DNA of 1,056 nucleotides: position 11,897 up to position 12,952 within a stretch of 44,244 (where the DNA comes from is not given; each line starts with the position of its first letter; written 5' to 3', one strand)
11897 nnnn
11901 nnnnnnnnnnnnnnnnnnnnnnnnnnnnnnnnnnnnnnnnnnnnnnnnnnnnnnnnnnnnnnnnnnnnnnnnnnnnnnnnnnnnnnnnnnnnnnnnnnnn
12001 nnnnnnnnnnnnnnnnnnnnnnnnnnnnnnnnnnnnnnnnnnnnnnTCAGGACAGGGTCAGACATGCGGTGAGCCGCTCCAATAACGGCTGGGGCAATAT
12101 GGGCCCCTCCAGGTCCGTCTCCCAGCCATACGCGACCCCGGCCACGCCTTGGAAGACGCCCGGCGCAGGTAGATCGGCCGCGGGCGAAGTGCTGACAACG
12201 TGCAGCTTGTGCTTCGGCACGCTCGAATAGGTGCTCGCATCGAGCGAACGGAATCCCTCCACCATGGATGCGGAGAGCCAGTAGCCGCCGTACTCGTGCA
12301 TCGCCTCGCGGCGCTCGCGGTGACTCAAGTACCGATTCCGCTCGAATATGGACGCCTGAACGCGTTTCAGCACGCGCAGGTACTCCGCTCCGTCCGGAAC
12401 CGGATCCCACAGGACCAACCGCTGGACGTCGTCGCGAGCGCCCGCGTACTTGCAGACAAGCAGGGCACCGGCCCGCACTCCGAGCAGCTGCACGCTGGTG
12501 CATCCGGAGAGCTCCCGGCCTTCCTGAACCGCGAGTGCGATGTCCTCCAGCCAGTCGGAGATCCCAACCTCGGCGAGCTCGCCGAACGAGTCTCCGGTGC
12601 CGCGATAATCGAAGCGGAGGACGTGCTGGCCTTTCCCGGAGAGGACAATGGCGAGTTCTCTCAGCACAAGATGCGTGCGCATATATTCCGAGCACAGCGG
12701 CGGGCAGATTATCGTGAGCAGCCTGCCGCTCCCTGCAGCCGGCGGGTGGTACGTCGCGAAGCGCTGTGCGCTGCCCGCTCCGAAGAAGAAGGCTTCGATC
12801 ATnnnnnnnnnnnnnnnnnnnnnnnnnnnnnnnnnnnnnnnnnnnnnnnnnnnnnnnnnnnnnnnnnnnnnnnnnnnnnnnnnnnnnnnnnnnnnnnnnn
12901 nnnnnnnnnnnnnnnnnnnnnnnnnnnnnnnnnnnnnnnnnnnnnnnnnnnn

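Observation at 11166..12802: Both hydrolase pairs lack a serine nucleophile: Arg in the 'hydrolase 2' type, Cys in the 'hydrolase 1' type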

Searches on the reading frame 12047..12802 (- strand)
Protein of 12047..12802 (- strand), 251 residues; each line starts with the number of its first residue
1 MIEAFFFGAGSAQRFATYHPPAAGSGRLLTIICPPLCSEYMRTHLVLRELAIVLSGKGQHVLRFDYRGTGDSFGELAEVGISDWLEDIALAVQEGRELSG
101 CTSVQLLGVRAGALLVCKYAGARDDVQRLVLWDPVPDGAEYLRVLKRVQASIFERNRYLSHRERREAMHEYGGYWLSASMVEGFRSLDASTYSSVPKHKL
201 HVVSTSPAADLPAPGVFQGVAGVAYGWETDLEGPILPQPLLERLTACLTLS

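Call 4: search_protein_families(library=ncbifam, proteins=[window:12047-12802:-], max_evalue=0.01)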
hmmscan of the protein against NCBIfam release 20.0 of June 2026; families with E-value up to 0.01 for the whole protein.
window:12047-12802:- (251 aa): 4 families
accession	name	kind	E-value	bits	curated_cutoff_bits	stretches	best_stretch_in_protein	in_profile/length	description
TIGR03101.1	hydr2_PEP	hypoth_equivalog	6.5e-31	107.8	202.75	1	4-220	2-224/266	hydrolase 2, exosortase A system-associated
TIGR03100.1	hydr1_PEP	hypoth_equivalog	2.9e-09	36.6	168.45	1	44-142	43-134/274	hydrolase 1, exosortase A system-associated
NF058544.1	IVPilMotSglTMyx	equivalog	0.00051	19.9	300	1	43-144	48-148/210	type IV pili motility protein SglT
NF047920.1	lactonase_UilS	equivalog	0.00097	18.9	400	1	30-131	27-127/285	UilS family quorum-quenching N-acyl-homoserine lactonase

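Call 5: search_protein_families(library=pfam, proteins=[window:12047-12802:-], max_evalue=0.01)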
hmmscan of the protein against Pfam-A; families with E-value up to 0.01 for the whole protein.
window:12047-12802:- (251 aa): 3 families
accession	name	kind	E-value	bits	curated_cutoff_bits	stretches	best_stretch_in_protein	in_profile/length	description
PF12146.15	Hydrolase_4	-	2.9e-08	33.7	27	1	48-150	21-131/239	Serine aminopeptidase, S33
PF00561.26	Abhydrolase_1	-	0.00016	21.8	25.8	1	48-144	17-112/245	alpha/beta hydrolase fold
PF12697.13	Abhydrolase_6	-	0.0038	18.3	26.3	1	58-186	25-153/217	Alpha/beta hydrolase family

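Call 10: find_homologous_proteins(query=window:12047-12802:-, max_evalue=0.00001)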
Query window:12047-12802:- (251 aa): 635 proteins with E <= 0.00001 among 3628 candidates; the best 120 are listed.
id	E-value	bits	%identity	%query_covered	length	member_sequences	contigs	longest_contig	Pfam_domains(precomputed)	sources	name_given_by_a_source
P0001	7.9e-166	567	100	100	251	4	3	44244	PF12146.16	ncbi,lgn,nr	ncbi:MAG: alpha/beta hydrolase [Betaproteobacteria bacterium]|nr:alpha/beta hydrolase [Betaproteobac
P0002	1.7e-115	403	73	100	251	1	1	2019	-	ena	-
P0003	1.9e-115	402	74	100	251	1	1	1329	PF12146.16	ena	-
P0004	7.4e-113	394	72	100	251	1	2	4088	PF12146.16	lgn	-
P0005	8.0e-112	390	72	100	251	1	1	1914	-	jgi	jgi:pimeloyl-ACP methyl ester carboxylesterase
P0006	1.1e-108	380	70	100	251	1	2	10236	PF12146.16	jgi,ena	-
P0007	1.9e-108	379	70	100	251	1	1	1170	PF12146.16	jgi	jgi:alpha/beta superfamily hydrolase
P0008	4.5e-108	378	69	100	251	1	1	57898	PF12146.16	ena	-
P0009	1.5e-107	376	67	99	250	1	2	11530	PF12697.14,PF12146.16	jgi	jgi:pimeloyl-ACP methyl ester carboxylesterase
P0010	1.8e-107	376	67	100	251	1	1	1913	PF12146.16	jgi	jgi:pimeloyl-ACP methyl ester carboxylesterase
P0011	2.0e-107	376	70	100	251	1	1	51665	PF12146.16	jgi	jgi:pimeloyl-ACP methyl ester carboxylesterase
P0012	8.8e-107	374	69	100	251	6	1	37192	PF12146.16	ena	-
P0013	4.0e-106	372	68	100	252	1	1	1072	PF12146.16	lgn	-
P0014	4.4e-106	372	67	99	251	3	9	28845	PF12146.16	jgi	jgi:pimeloyl-ACP methyl ester carboxylesterase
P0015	6.6e-106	371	67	100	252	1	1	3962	PF12146.16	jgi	jgi:alpha-beta hydrolase superfamily lysophospholipase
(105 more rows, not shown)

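Call 21: search_solved_structures(query=A2, max_evalue=0.01, show_alignments=3)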
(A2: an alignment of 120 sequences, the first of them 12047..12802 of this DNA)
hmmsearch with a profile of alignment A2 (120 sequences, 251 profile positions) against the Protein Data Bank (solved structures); distinct sequences matched with E-value up to 0.01: 30.
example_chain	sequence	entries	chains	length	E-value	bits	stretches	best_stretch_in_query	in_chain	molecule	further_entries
9pic_A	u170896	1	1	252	2.8e-17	66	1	3-139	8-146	Alpha/beta fold hydrolase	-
9pir_A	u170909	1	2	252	3.1e-17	65.8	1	3-139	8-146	Alpha/beta fold hydrolase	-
9pid_A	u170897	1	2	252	4.6e-17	65.3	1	3-137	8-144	Alpha/beta fold hydrolase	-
7q4h_A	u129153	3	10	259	4.7e-14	55.4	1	12-208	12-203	Hydrolase_4 domain-containing protein | Serine aminopeptidase S33 domain-containing protein | Prolyl oligopeptidase family protein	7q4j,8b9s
9pjb_A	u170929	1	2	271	5.2e-14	55.3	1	1-182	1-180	MHETase MHT043-5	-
9h0z_A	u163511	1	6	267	5.4e-14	55.2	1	16-206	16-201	Serine aminopeptidase S33 domain-containing protein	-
9w30_A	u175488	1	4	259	4.9e-13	52.1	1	17-136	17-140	Alpha/beta superfamily hydrolase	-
8b4u_A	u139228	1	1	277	9e-13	51.2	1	1-135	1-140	Alpha/beta hydrolase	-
7wwh_A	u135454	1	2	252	4.9e-10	42.3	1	39-137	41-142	Alpha/beta hydrolase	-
3pf8_A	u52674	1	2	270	4e-09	39.3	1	42-134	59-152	Cinnamoyl esterase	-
3qm1_A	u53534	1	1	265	4.2e-09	39.2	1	42-134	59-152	Cinnamoyl esterase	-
3pf9_A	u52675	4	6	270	4.3e-09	39.2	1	42-134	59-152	Cinnamoyl esterase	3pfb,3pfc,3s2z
7xrh_A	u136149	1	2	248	5.4e-08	35.6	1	43-134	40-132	Cinnamoyl esterase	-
7xri_A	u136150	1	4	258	6.3e-08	35.4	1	43-134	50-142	Cinnamoyl esterase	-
10bv_A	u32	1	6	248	1.1e-06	31.3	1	43-134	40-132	Chlorogenic acid esterase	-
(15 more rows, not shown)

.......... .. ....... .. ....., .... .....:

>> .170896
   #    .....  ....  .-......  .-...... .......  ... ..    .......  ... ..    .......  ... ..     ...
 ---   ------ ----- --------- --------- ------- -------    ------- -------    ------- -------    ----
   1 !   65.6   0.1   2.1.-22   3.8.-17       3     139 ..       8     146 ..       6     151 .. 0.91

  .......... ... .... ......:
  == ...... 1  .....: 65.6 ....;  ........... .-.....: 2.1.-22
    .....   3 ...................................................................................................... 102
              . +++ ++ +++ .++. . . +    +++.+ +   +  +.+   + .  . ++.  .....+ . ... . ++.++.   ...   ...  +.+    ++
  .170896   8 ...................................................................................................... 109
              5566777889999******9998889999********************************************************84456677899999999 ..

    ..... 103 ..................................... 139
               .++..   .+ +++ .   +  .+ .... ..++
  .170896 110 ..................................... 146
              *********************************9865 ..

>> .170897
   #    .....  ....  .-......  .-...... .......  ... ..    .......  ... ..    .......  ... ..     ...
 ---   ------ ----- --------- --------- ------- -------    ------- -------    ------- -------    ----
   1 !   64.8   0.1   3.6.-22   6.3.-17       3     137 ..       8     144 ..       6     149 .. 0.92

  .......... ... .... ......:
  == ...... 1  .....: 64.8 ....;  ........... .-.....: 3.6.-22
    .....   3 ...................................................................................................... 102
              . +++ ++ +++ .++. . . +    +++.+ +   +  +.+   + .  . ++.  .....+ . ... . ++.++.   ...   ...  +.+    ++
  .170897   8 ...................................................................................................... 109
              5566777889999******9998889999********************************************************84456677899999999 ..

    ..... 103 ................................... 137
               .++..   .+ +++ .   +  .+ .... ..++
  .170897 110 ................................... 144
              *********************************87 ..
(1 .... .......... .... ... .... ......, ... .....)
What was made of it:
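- A Cys also occupies this position in the Ser-type relative 9pic (LMCHG), so it may be a buried structural residue (call 21).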

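Call 22: search_protein_representatives(protein=window:12047-12802:-)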
Query: 251 residues. Proteins with E-value up to 0.001 (for the whole library): 8262; up to 1e-10: 4618; up to 1e-30: 130. The best 150 are listed.
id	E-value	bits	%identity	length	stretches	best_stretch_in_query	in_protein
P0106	3.8e-96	337.4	64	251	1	1-251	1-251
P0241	2.2e-85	302.1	57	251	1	1-250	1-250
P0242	1.5e-84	299.5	59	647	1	4-251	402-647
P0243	6.2e-83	294.1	57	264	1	2-251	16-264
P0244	6.3e-82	290.8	57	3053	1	3-250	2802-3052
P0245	2.5e-79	282.3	58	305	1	6-249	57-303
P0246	9.1e-70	251.0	52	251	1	1-249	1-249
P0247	2.3e-67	243.1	67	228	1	3-168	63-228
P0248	1.9e-66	240.1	48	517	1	3-250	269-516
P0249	1.5e-63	230.6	46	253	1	3-250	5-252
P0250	1.6e-63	230.5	50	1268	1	5-249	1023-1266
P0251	2.7e-62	226.5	42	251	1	1-249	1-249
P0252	5.2e-61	222.3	45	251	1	1-251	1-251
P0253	4.4e-58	212.7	47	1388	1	7-249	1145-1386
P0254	1.0e-56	208.2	65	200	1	1-152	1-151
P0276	3.0e-39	151.0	39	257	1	1-210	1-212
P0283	2.1e-35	138.4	39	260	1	2-202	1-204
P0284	8.0e-35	136.5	42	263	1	3-189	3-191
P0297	3.8e-33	131.0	36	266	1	4-213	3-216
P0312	2.2e-32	128.5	38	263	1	4-206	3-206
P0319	4.1e-32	127.6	39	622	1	5-210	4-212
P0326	8.4e-32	126.6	36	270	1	3-203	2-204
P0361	7.5e-31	123.5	37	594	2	4-142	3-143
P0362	7.5e-31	123.5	41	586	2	4-142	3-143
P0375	1.5e-30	122.5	36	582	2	4-144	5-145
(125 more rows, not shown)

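Call 25: search_protein_families(library=ncbifam, proteins=[P0276, P0283, P0284, P0297, P0312, P0326, P0361, P0362, P0375, P0319], max_evalue=0.00001)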
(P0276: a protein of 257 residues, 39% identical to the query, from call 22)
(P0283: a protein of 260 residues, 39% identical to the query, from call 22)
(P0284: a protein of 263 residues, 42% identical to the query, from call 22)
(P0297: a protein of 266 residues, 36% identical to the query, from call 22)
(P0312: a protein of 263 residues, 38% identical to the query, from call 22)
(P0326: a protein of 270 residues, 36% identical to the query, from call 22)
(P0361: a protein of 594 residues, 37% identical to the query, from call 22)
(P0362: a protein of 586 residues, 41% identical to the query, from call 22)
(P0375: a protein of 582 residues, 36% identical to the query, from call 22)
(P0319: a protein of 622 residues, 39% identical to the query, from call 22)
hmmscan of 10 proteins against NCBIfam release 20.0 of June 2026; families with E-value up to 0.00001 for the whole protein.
P0276 (257 aa): 3 families
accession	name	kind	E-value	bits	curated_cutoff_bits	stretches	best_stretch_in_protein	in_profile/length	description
TIGR03101.1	hydr2_PEP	hypoth_equivalog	3e-29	102.3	202.75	1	4-192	2-195/266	hydrolase 2, exosortase A system-associated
TIGR03100.1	hydr1_PEP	hypoth_equivalog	5.3e-10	39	168.45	1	15-149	15-147/274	hydrolase 1, exosortase A system-associated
NF041096.1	esterase_EstD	equivalog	6.7e-06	25.4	600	0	45-135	182-274/421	esterase EstD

P0283 (260 aa): 3 families
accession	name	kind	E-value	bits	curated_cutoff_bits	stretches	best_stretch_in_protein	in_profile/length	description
TIGR03101.1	hydr2_PEP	hypoth_equivalog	6.8e-27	94.6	202.75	1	6-200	5-202/266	hydrolase 2, exosortase A system-associated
TIGR03100.1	hydr1_PEP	hypoth_equivalog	6e-15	55.3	168.45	1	30-141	29-139/274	hydrolase 1, exosortase A system-associated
NF058544.1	IVPilMotSglTMyx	equivalog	4.7e-07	29.8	300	1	49-155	54-158/210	type IV pili motility protein SglT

P0284 (263 aa): 2 families
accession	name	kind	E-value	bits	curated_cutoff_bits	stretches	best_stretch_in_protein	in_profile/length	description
TIGR03101.1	hydr2_PEP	hypoth_equivalog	4.4e-32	111.6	202.75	1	4-212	2-214/266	hydrolase 2, exosortase A system-associated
TIGR03100.1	hydr1_PEP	hypoth_equivalog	4.2e-14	52.5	168.45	1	3-141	3-139/274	hydrolase 1, exosortase A system-associated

P0297 (266 aa): 2 families
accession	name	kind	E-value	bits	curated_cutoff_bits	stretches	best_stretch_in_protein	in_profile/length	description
TIGR03101.1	hydr2_PEP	hypoth_equivalog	1.2e-31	110.2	202.75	1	2-238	1-246/266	hydrolase 2, exosortase A system-associated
TIGR03100.1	hydr1_PEP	hypoth_equivalog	3.1e-14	52.9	168.45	1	4-135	5-133/274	hydrolase 1, exosortase A system-associated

P0312 (263 aa): 3 families
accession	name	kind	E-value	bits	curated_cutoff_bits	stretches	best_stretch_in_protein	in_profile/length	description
TIGR03101.1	hydr2_PEP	hypoth_equivalog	6.6e-35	120.9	202.75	1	2-156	1-155/266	hydrolase 2, exosortase A system-associated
TIGR03100.1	hydr1_PEP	hypoth_equivalog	2.8e-14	53.1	168.45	1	4-149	5-147/274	hydrolase 1, exosortase A system-associated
NF058544.1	IVPilMotSglTMyx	equivalog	7.6e-07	29.1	300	1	48-147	53-150/210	type IV pili motility protein SglT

P0326 (270 aa): 2 families
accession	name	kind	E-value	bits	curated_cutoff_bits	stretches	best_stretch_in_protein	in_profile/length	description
TIGR03101.1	hydr2_PEP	hypoth_equivalog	2.6e-31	109.1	202.75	1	3-238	2-247/266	hydrolase 2, exosortase A system-associated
TIGR03100.1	hydr1_PEP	hypoth_equivalog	1.3e-19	70.6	168.45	1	3-137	4-135/274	hydrolase 1, exosortase A system-associated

P0361 (594 aa): 9 families
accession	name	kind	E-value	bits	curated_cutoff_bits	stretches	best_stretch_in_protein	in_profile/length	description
TIGR03100.1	hydr1_PEP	hypoth_equivalog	5.9e-39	134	168.45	2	310-572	13-272/274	hydrolase 1, exosortase A system-associated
TIGR03101.1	hydr2_PEP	hypoth_equivalog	7.5e-33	114.2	202.75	2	11-146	10-143/266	hydrolase 2, exosortase A system-associated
NF047920.1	lactonase_UilS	equivalog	3e-12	46.8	400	0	54-131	48-126/285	UilS family quorum-quenching N-acyl-homoserine lactonase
NF051488.1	bifunc_PcaDC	exception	4.4e-11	42.5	390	1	27-133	12-109/375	bifunctional 3-oxoadipate enol-lactonase/4-carboxymuconolactone decarboxylase PcaDC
NF058544.1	IVPilMotSglTMyx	equivalog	2.5e-10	40.5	300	0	50-135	55-137/210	type IV pili motility protein SglT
TIGR02427.1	protocat_pcaD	equivalog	4.2e-09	36.2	255.85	1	23-133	9-110/251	3-oxoadipate enol-lactonase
NF041096.1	esterase_EstD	equivalog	5.8e-07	28.9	600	0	340-437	177-275/421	esterase EstD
NF045632.1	hydroxlase_HsaD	equivalog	4.5e-06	25.8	400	0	57-167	62-163/290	4,5:9,10-diseco-3-hydroxy-5,9,17-trioxoandrosta-1(10),2-diene-4-oate hydrolase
NF041759.1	mac_hydro_EstT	equivalog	8.9e-06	25.1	450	0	53-133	45-124/278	macrolide hydrolase EstT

P0362 (586 aa): 10 families
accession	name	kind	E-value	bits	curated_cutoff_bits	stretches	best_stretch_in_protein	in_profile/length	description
TIGR03101.1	hydr2_PEP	hypoth_equivalog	2.7e-41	141.8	202.75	2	3-234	2-246/266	hydrolase 2, exosortase A system-associated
TIGR03100.1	hydr1_PEP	hypoth_equivalog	1.7e-38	132.5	168.45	2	301-564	13-272/274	hydrolase 1, exosortase A system-associated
NF041096.1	esterase_EstD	equivalog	1.3e-10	40.9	600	1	294-427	140-274/421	esterase EstD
NF051488.1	bifunc_PcaDC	exception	1.6e-10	40.7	390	1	29-134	14-110/375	bifunctional 3-oxoadipate enol-lactonase/4-carboxymuconolactone decarboxylase PcaDC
TIGR02427.1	protocat_pcaD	equivalog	1.6e-08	34.3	255.85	1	23-134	9-111/251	3-oxoadipate enol-lactonase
NF047920.1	lactonase_UilS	equivalog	6.5e-08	32.6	400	0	341-422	44-126/285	UilS family quorum-quenching N-acyl-homoserine lactonase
NF058544.1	IVPilMotSglTMyx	equivalog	2.2e-07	30.9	300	0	341-428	55-140/210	type IV pili motility protein SglT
NF041759.1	mac_hydro_EstT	equivalog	2e-06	27.2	450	0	53-134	45-125/278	macrolide hydrolase EstT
NF051487.1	bifunc_PcaCD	exception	6.9e-06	25.4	430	0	22-132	167-268/413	bifunctional 4-carboxymuconolactone decarboxylase/3-oxoadipate enol-lactonase PcaCD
NF002938.0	PRK03592.1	equivalog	7.9e-06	25.4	241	0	60-147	58-140/298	haloalkane dehalogenase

P0375 (582 aa): 12 families
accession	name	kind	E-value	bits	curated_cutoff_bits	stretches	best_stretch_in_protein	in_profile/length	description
TIGR03101.1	hydr2_PEP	hypoth_equivalog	1.5e-51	175.5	202.75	2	4-266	1-265/266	hydrolase 2, exosortase A system-associated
TIGR03100.1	hydr1_PEP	hypoth_equivalog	2.7e-47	161.4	168.45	2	292-571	5-272/274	hydrolase 1, exosortase A system-associated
NF047920.1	lactonase_UilS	equivalog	1e-22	81.2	400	2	22-147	18-142/285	UilS family quorum-quenching N-acyl-homoserine lactonase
NF058544.1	IVPilMotSglTMyx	equivalog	8.7e-16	58.4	300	1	332-419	49-135/210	type IV pili motility protein SglT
NF041096.1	esterase_EstD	equivalog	7.6e-13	48.3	600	0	46-137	182-275/421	esterase EstD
TIGR00976.1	CocE_NonD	subfamily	1.6e-09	37.4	66.3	0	22-94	16-87/550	CocE/NonD family hydrolase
NF051488.1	bifunc_PcaDC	exception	3.2e-08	33.1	390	0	47-132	27-108/375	bifunctional 3-oxoadipate enol-lactonase/4-carboxymuconolactone decarboxylase PcaDC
NF004514.1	PRK05855.1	equivalog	2.4e-07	29.7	455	0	312-384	19-88/578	SDR family oxidoreductase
NF011457.0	PRK14875.1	equivalog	3.3e-07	29.6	307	0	313-412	130-220/372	acetoin dehydrogenase dihydrolipoyllysine-residue acetyltransferase subunit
NF051487.1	bifunc_PcaCD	exception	4.6e-07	29.3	430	0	332-408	185-256/413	bifunctional 4-carboxymuconolactone decarboxylase/3-oxoadipate enol-lactonase PcaCD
NF041759.1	mac_hydro_EstT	equivalog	8.3e-07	28.4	450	0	51-132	42-123/278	macrolide hydrolase EstT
TIGR02427.1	protocat_pcaD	equivalog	3e-06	26.8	255.85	0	54-132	34-109/251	3-oxoadipate enol-lactonase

P0319 (622 aa): 4 families
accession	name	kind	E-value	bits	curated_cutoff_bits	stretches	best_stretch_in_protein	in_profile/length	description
TIGR03101.1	hydr2_PEP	hypoth_equivalog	3.3e-26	92.4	202.75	1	2-193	1-196/266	hydrolase 2, exosortase A system-associated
TIGR03100.1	hydr1_PEP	hypoth_equivalog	1.8e-13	50.4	168.45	1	3-137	4-133/274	hydrolase 1, exosortase A system-associated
NF047920.1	lactonase_UilS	equivalog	3.5e-08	33.5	400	1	53-138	45-132/285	UilS family quorum-quenching N-acyl-homoserine lactonase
NF041096.1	esterase_EstD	equivalog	1e-06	28.1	600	1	43-137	178-274/421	esterase EstD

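Call 28: predict_structure(alignment_id=A2)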
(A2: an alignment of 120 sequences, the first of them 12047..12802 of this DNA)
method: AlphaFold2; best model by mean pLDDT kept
length: 251 residues; sequences in the alignment: 120
mean_pLDDT: 88.5   pTM: 0.89
mean pLDDT of the five models: 88.5, 88.1, 87.8, 87.5, 87.3
residues with pLDDT >= 90: 159; 70-90: 67; 50-70: 25; < 50: 0
segments of 3 or more residues with pLDDT < 50: none
pLDDT, mean of each block of 10 residues (from residue 1): 85 92 89 91 91 95 94 91 96 95 95 96 90 93 92 89 90 93 96 92 73 63 69 74 90 60
secondary structure, 60 per line:
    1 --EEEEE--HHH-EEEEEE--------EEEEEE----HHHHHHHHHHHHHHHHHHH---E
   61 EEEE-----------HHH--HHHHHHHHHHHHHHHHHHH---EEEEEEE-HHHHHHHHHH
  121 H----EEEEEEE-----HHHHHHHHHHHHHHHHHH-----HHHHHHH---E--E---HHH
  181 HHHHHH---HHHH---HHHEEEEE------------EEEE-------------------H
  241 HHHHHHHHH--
elements in order: E3-7 E14-19 E28-33 H38-56 E60-64 H81-99 E103-109 H111-121 E126-132 H138-155 H161-167 H178-186 H190-193 E200-204 E217-220 H240-249
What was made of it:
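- These residues sit at the C-terminal ends of strands 3, 5 and 6, which are neighbours in the alpha/beta-hydrolase sheet (call 28 plus general knowledge of the fold).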

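Call 33: find_encoding_contigs(protein=window:12047-12802:-, flank=10000, max_places=4)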
Protein window:12047-12802:- (251 aa): 3 contigs read that carry it; 3 places shown.
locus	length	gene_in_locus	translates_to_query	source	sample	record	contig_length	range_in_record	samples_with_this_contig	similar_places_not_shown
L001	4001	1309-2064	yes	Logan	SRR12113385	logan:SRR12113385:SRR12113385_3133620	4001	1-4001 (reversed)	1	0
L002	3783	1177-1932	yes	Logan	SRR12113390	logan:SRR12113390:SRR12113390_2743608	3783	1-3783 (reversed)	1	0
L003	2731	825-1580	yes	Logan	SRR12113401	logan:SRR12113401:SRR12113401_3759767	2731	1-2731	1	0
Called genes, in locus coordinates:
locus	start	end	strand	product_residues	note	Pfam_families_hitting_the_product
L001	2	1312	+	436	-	?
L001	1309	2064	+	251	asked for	PF12146:Hydrolase_4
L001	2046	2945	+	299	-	PF12146:Hydrolase_4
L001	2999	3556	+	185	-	PF07940:Hepar_II_III_C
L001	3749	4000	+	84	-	?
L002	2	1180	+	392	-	?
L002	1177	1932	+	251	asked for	PF12146:Hydrolase_4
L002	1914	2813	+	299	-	PF12146:Hydrolase_4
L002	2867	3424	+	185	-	PF07940:Hepar_II_III_C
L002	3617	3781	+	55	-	?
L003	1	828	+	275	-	?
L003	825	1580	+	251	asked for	PF12146:Hydrolase_4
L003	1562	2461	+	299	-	PF12146:Hydrolase_4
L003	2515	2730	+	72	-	?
